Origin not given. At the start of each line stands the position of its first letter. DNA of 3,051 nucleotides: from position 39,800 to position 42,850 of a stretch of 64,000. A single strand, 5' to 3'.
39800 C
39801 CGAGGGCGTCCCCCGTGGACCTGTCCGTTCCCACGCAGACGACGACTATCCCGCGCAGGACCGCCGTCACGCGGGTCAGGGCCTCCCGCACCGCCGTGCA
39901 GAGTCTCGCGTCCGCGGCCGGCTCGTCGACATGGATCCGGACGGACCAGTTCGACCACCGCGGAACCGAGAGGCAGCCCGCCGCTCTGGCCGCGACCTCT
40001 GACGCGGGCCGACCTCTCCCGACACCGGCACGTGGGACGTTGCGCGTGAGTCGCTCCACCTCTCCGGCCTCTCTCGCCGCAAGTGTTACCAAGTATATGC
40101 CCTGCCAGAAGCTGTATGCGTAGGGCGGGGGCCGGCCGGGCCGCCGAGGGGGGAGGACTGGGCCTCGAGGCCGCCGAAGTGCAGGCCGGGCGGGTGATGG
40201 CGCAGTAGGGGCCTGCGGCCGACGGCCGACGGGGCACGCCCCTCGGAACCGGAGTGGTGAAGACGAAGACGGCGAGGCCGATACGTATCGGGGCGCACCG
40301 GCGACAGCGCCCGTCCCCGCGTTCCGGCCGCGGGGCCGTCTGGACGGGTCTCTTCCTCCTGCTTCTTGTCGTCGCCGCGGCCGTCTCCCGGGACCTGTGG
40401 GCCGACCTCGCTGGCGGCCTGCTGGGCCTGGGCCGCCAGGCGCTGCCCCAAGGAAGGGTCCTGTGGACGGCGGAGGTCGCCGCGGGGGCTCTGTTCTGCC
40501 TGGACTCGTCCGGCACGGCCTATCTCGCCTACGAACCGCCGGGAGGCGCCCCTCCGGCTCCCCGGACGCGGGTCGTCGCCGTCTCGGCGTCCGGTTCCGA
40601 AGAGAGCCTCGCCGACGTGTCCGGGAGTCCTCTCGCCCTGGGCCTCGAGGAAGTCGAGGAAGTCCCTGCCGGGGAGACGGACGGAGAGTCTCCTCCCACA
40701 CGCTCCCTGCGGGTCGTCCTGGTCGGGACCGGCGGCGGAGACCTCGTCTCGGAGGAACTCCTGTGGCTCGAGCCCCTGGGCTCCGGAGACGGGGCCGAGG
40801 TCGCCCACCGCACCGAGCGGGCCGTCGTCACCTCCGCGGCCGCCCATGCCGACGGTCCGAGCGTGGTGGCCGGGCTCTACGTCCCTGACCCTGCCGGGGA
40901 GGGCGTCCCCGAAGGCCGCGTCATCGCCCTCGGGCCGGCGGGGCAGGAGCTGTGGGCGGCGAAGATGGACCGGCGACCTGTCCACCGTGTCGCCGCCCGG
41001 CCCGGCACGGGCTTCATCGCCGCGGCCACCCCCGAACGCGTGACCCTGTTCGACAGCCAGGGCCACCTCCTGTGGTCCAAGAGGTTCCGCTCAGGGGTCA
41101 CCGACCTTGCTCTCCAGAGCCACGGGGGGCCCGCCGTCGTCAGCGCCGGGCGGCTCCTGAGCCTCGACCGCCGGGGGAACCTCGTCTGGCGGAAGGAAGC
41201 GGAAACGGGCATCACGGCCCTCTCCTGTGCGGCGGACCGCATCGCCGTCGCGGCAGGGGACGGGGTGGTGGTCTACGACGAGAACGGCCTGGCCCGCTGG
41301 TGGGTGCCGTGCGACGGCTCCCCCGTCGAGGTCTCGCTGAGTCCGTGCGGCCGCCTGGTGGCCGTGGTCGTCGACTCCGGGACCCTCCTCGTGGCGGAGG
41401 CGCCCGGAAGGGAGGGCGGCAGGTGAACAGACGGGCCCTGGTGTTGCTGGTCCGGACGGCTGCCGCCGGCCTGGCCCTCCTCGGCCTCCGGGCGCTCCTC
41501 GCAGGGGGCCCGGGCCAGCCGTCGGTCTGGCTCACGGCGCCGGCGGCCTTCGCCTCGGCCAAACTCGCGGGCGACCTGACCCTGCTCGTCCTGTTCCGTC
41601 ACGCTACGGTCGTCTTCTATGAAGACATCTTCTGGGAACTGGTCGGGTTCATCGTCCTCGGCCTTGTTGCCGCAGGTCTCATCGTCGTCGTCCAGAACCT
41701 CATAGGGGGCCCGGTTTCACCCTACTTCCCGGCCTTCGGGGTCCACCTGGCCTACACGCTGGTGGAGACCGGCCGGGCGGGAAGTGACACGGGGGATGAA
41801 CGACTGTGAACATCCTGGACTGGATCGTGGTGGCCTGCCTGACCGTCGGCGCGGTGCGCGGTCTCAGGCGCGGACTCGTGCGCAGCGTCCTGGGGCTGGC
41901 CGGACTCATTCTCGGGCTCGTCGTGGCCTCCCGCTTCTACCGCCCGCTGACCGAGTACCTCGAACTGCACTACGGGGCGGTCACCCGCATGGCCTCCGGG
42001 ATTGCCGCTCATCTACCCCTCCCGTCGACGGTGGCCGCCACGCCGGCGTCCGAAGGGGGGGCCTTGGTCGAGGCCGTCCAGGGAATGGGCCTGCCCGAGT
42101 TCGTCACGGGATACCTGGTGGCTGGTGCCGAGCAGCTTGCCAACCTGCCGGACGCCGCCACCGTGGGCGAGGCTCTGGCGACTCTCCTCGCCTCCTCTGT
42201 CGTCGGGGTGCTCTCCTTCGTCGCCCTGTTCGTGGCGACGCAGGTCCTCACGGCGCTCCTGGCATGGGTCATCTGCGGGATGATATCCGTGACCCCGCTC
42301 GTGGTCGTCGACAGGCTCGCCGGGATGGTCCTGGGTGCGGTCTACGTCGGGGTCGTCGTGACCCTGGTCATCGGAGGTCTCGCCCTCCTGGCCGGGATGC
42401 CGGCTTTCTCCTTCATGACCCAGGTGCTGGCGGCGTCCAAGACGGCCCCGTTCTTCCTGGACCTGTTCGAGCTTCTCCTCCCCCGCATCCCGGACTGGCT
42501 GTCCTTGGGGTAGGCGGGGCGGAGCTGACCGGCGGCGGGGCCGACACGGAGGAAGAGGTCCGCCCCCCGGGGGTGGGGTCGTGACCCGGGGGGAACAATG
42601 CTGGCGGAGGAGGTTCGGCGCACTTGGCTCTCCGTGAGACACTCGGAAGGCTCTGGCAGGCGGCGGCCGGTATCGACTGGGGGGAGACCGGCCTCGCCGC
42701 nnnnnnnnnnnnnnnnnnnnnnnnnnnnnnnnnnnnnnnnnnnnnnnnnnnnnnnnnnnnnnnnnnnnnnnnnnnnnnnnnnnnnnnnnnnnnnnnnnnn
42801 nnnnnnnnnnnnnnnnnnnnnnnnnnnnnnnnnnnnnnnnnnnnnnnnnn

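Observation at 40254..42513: Three translationally coupled membrane genes: a beta-propeller protein, a small TM protein and CvpA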

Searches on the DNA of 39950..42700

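Call 85: search_rna_families(source=window, start=39950, end=42700, threshold=evalue, max_evalue=1)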
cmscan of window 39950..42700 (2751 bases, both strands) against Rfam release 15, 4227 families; matches with E-value up to 1: 0.
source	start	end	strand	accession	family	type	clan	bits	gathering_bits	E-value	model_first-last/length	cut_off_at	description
